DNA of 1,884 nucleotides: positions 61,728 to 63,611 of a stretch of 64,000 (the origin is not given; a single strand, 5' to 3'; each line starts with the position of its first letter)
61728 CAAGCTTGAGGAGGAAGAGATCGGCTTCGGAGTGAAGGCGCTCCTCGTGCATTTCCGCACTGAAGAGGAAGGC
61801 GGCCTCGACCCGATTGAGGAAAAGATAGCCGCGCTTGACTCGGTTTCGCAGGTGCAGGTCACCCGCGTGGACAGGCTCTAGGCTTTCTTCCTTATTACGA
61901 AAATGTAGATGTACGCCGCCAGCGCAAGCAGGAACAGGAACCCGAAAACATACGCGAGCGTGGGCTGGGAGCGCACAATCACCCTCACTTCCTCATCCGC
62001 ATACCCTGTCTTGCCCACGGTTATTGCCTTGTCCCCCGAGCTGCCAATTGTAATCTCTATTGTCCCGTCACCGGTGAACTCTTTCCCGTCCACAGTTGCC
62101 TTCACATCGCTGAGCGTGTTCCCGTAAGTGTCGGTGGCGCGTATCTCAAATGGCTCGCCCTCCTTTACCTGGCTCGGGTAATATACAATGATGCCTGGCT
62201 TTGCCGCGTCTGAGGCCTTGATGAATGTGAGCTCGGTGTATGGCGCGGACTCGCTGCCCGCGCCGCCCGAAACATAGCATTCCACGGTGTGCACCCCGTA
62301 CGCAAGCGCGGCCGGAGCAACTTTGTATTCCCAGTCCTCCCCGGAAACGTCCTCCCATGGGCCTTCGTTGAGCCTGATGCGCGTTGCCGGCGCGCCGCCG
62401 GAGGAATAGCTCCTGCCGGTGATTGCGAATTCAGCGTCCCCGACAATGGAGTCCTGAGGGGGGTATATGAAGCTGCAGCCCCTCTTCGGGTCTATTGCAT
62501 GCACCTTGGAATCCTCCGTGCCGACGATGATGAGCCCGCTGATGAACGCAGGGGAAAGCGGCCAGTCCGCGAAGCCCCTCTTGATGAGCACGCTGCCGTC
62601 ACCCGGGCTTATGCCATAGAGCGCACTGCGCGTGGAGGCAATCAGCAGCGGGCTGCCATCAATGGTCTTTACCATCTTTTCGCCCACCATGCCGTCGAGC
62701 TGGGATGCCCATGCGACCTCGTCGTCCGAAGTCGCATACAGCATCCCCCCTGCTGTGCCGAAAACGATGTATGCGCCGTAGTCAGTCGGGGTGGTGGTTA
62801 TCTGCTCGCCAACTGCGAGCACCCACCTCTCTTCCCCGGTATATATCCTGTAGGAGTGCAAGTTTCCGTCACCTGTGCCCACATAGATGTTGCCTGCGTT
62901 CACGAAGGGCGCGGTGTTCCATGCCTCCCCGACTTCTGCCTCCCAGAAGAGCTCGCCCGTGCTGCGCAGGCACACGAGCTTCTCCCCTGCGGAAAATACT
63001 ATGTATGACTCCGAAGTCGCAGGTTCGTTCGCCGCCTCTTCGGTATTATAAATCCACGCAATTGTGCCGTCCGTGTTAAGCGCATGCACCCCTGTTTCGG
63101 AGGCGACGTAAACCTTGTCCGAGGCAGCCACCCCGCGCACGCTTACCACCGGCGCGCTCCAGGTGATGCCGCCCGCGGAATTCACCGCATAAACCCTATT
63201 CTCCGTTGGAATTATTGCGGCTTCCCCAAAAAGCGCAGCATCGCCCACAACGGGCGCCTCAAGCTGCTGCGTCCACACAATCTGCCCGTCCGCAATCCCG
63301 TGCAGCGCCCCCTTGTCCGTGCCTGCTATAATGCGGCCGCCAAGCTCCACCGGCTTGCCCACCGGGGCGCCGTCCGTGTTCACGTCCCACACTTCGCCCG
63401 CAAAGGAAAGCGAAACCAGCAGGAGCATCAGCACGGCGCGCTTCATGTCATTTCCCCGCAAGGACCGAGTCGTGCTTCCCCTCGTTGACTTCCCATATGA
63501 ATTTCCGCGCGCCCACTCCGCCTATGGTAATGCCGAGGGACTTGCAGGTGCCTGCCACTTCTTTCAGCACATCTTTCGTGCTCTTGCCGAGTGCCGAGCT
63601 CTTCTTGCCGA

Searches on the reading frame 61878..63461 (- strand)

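Call 61: search_protein_families(library=pfam, proteins=[window:61878-63461:-], max_evalue=0.001)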
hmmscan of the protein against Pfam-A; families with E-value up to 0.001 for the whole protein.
window:61878-63461:- (527 aa): 2 families
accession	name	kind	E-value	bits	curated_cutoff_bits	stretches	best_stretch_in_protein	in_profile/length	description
PF13360.13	PQQ_2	-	2.1e-23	83.7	27.6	2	124-244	4-133/233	Outer membrane protein assembly factor BamB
PF13570.13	Beta-prop_ACSF4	-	3e-21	76.6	133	2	149-329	18-205/329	Beta-alanine-activating enzyme, beta-propeller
